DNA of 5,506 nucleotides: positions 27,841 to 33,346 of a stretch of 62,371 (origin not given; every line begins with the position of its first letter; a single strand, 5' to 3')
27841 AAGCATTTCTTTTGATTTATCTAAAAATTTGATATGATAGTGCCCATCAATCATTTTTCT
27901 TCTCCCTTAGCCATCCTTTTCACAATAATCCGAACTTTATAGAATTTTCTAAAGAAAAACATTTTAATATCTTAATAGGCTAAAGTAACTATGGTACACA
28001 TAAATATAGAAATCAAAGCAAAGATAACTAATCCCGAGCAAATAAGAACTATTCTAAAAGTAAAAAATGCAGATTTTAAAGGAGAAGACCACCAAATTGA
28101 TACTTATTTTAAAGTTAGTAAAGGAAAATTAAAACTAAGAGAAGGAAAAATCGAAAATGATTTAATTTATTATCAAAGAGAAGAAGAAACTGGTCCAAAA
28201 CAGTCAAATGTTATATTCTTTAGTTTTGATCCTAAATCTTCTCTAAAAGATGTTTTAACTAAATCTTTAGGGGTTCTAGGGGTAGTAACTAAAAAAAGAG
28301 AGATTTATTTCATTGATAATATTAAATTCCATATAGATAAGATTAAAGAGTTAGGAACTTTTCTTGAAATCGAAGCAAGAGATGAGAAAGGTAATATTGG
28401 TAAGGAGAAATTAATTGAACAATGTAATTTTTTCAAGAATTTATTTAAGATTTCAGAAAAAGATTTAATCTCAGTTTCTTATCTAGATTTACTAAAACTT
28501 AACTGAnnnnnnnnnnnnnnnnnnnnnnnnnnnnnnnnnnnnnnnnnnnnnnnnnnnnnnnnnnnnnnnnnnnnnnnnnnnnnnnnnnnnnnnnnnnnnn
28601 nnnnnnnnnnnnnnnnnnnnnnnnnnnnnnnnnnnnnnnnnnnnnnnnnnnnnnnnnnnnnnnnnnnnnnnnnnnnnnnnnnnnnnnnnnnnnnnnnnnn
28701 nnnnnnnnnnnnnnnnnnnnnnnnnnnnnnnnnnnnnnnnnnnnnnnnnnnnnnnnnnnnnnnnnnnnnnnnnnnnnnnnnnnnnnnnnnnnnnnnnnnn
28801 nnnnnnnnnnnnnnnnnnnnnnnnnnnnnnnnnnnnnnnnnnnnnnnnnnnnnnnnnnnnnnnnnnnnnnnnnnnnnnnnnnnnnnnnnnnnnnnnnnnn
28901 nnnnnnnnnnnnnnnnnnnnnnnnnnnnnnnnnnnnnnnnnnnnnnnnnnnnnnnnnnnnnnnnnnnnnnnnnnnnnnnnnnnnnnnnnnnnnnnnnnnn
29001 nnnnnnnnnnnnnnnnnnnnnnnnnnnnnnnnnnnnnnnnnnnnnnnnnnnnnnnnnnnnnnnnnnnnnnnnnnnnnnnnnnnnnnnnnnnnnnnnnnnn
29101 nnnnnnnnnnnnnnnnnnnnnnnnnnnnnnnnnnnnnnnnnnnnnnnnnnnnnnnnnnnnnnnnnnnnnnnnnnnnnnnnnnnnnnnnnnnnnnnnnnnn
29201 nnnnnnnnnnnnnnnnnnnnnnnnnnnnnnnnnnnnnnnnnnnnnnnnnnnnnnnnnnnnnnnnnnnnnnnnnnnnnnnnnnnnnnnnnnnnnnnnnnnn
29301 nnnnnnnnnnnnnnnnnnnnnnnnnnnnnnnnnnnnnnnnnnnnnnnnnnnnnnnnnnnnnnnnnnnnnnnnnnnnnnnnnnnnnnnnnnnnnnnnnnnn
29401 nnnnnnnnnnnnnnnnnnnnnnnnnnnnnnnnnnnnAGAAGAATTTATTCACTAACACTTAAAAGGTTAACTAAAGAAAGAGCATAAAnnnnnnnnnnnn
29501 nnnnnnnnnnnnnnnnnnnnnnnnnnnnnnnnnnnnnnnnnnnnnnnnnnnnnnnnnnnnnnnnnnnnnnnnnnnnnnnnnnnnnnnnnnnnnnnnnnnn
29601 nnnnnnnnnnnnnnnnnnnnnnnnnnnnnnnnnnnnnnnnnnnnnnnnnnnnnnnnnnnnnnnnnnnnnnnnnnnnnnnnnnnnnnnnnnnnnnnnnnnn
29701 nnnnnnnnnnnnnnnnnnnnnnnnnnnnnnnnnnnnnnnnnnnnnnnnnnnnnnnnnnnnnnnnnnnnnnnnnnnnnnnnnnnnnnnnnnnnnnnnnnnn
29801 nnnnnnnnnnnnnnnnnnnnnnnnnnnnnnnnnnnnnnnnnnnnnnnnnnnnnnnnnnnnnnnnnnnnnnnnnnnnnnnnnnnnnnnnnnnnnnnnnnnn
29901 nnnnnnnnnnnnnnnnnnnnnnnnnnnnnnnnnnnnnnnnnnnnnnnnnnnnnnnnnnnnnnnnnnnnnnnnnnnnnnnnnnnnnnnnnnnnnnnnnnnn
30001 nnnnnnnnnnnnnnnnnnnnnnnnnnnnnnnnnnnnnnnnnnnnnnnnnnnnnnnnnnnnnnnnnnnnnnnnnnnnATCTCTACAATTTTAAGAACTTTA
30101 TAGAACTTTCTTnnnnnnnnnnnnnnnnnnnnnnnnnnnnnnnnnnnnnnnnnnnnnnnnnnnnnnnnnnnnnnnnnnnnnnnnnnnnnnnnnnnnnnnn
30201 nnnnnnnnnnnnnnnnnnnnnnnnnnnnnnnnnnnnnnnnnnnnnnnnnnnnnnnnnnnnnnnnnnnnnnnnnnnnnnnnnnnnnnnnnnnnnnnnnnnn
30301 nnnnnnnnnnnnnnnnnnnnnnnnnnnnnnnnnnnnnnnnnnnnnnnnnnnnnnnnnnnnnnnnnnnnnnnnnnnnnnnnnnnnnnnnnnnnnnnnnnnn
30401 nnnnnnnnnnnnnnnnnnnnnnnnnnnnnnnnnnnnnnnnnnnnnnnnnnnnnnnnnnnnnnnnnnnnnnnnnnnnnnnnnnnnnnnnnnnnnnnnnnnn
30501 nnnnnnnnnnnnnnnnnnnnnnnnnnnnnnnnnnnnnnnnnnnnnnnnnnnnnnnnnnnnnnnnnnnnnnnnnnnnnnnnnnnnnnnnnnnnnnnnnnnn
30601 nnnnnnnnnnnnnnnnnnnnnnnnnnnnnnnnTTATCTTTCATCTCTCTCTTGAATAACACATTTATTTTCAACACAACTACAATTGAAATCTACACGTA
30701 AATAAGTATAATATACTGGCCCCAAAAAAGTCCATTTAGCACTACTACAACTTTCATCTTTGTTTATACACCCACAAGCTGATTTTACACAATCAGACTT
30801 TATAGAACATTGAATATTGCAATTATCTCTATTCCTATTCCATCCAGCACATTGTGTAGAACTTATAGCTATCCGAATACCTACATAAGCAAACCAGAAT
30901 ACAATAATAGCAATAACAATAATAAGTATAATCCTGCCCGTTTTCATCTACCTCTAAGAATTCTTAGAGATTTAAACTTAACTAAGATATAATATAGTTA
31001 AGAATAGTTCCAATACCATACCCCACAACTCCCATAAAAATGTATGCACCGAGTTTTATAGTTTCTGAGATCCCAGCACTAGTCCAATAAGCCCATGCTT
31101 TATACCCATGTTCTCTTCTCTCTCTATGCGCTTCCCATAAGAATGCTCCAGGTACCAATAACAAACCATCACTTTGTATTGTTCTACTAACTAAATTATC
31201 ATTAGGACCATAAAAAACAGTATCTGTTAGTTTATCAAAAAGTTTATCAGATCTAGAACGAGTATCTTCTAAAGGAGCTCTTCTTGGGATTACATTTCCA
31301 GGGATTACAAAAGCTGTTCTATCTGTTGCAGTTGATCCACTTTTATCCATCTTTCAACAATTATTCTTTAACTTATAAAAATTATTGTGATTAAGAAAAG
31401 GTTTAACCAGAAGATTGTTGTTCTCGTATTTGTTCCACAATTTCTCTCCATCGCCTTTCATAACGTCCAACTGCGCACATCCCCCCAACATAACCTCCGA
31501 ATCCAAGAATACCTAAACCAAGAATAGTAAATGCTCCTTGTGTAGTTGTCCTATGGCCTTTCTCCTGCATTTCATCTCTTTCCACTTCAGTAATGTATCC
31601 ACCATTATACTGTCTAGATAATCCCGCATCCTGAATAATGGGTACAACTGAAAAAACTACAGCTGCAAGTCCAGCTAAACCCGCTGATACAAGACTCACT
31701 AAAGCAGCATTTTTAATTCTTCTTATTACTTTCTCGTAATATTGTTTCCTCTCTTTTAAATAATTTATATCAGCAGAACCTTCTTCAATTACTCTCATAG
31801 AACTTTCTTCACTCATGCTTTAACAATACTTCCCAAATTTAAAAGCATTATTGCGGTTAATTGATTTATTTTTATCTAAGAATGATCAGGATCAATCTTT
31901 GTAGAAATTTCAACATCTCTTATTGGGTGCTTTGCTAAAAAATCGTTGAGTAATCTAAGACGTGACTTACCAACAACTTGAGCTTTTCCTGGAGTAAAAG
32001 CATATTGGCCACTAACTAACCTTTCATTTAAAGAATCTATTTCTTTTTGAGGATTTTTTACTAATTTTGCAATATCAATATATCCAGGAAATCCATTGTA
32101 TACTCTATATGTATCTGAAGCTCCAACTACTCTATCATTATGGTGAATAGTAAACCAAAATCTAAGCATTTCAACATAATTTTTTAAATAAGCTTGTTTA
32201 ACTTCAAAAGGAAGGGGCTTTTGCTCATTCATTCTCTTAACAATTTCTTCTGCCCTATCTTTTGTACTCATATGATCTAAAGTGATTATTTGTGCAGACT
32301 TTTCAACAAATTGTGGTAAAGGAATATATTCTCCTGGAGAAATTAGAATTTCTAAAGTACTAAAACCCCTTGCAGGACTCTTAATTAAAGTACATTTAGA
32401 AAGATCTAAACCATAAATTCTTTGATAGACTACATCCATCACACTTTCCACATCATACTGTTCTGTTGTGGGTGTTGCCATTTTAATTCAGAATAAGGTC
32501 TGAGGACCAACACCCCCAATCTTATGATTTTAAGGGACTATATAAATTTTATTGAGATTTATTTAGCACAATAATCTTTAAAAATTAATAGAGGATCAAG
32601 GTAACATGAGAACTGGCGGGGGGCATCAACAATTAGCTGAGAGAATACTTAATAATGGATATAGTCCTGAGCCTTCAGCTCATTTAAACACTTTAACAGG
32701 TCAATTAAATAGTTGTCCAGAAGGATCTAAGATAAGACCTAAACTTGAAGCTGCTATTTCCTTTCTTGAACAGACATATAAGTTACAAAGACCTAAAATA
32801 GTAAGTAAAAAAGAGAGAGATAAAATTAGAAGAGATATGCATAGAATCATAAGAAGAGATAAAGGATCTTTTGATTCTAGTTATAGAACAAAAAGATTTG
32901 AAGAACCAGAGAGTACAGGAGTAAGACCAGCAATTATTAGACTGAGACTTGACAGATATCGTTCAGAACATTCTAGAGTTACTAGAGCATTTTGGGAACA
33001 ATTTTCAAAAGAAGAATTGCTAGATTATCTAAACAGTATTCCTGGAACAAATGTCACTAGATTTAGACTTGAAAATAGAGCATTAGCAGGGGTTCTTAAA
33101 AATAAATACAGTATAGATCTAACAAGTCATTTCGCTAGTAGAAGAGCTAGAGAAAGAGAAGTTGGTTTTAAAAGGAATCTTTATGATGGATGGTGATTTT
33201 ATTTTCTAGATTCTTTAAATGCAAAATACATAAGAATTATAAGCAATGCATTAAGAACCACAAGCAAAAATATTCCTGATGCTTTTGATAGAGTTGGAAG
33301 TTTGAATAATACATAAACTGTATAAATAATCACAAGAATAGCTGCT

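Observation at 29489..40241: Dispersed set of compositionally atypical ORFans interleaved with background-like genes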

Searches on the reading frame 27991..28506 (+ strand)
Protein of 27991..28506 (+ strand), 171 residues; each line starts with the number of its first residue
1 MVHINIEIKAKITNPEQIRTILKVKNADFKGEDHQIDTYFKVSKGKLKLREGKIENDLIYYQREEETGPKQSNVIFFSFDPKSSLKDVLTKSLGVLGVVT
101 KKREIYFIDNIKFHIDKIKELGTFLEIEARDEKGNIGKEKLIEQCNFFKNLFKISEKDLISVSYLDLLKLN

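Call 102: search_protein_families(library=pfam, proteins=[window:27991-28506:+], max_evalue=0.001)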
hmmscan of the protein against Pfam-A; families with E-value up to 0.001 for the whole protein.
window:27991-28506:+ (171 aa): 1 family
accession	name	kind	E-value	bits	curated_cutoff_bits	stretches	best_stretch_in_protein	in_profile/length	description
PF01928.26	CYTH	-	4.5e-15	56.4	23.2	1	4-159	2-174/179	CYTH domain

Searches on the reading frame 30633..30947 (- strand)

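Call 5: search_protein_families(library=pfam, proteins=[window:30633-30947:-], max_evalue=0.1)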
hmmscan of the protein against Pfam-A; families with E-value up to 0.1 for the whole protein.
window:30633-30947:- (104 aa): 1 family
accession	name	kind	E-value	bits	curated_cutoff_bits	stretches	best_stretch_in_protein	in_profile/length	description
PF02600.21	DsbB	-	0.015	16.1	22.1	1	11-79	60-130/148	Disulfide bond formation protein DsbB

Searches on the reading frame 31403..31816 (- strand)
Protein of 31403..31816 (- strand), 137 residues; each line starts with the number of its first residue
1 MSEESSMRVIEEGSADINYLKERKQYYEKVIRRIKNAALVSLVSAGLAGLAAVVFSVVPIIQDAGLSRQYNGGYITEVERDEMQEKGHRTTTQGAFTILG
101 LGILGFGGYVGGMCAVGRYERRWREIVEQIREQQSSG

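Call 4: search_protein_families(library=pfam, proteins=[window:31403-31816:-], max_evalue=0.1)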
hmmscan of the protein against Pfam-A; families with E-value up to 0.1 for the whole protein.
window:31403-31816:- (137 aa): 1 family
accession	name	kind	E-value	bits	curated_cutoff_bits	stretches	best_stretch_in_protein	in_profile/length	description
PF20990.2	DUF2207_C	-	0.029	14.5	33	1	15-131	122-204/247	Predicted membrane protein (DUF2207) C-terminal domain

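Call 7: search_protein_families(library=phrogs, proteins=[window:31403-31816:-], max_evalue=0.1)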
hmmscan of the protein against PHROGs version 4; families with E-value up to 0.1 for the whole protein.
window:31403-31816:- (137 aa): 0 families

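Call 92: search_protein_families(library=padloc, proteins=[window:31403-31816:-], max_evalue=0.01)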
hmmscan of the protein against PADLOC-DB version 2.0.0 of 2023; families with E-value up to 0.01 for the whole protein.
window:31403-31816:- (137 aa): 0 families

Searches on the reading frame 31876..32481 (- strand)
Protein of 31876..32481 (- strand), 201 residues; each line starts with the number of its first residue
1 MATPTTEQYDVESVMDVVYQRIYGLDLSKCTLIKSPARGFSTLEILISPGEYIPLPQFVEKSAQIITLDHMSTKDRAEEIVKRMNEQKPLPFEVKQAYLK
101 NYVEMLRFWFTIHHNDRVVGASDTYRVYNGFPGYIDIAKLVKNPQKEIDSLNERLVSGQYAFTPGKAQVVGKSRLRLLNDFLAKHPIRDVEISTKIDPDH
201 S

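Call 4: search_protein_families(library=pfam, proteins=[window:31876-32481:-], max_evalue=0.1)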
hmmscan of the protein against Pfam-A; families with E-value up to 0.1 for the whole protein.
window:31876-32481:- (201 aa): 0 families

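Call 7: search_protein_families(library=phrogs, proteins=[window:31876-32481:-], max_evalue=0.1)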
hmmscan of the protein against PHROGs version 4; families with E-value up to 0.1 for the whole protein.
window:31876-32481:- (201 aa): 1 family
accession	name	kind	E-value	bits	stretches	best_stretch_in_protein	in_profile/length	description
phrog_4788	-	unknown function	0.097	13.9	0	85-103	9-27/58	-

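Call 26: search_protein_families(library=ncbifam, proteins=[window:31876-32481:-], max_evalue=0.1)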
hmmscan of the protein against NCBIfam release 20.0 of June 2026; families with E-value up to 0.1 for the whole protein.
window:31876-32481:- (201 aa): 0 families

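Call 92: search_protein_families(library=padloc, proteins=[window:31876-32481:-], max_evalue=0.01)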
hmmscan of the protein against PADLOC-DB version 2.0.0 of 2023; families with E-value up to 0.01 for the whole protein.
window:31876-32481:- (201 aa): 0 families

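Call 104: find_related_loci(query=window:31876-32481:-, collection=viral_contigs, flank=10000)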
Query window:31876-32481:- (201 aa) in viral_contigs; peptide patterns used: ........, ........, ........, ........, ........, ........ (x = any residue, [..] = any of these).
3 stretches matched a pattern, but none encodes a relative of the query by tblastn (E <= 1e-3).

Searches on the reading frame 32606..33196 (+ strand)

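Call 4: search_protein_families(library=pfam, proteins=[window:32606-33196:+], max_evalue=0.1)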
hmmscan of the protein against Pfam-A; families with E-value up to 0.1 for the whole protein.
window:32606-33196:+ (196 aa): 0 families

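Call 7: search_protein_families(library=phrogs, proteins=[window:32606-33196:+], max_evalue=0.1)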
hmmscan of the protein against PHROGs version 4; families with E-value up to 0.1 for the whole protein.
window:32606-33196:+ (196 aa): 1 family
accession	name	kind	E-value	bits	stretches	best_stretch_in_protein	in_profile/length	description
phrog_12158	-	unknown function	0.063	15.1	0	138-177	20-57/94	-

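Call 26: search_protein_families(library=ncbifam, proteins=[window:32606-33196:+], max_evalue=0.1)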
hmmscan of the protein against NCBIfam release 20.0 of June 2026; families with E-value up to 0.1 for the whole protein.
window:32606-33196:+ (196 aa): 0 families

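Call 92: search_protein_families(library=padloc, proteins=[window:32606-33196:+], max_evalue=0.01)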
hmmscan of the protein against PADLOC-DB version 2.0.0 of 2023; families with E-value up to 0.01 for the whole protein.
window:32606-33196:+ (196 aa): 0 families
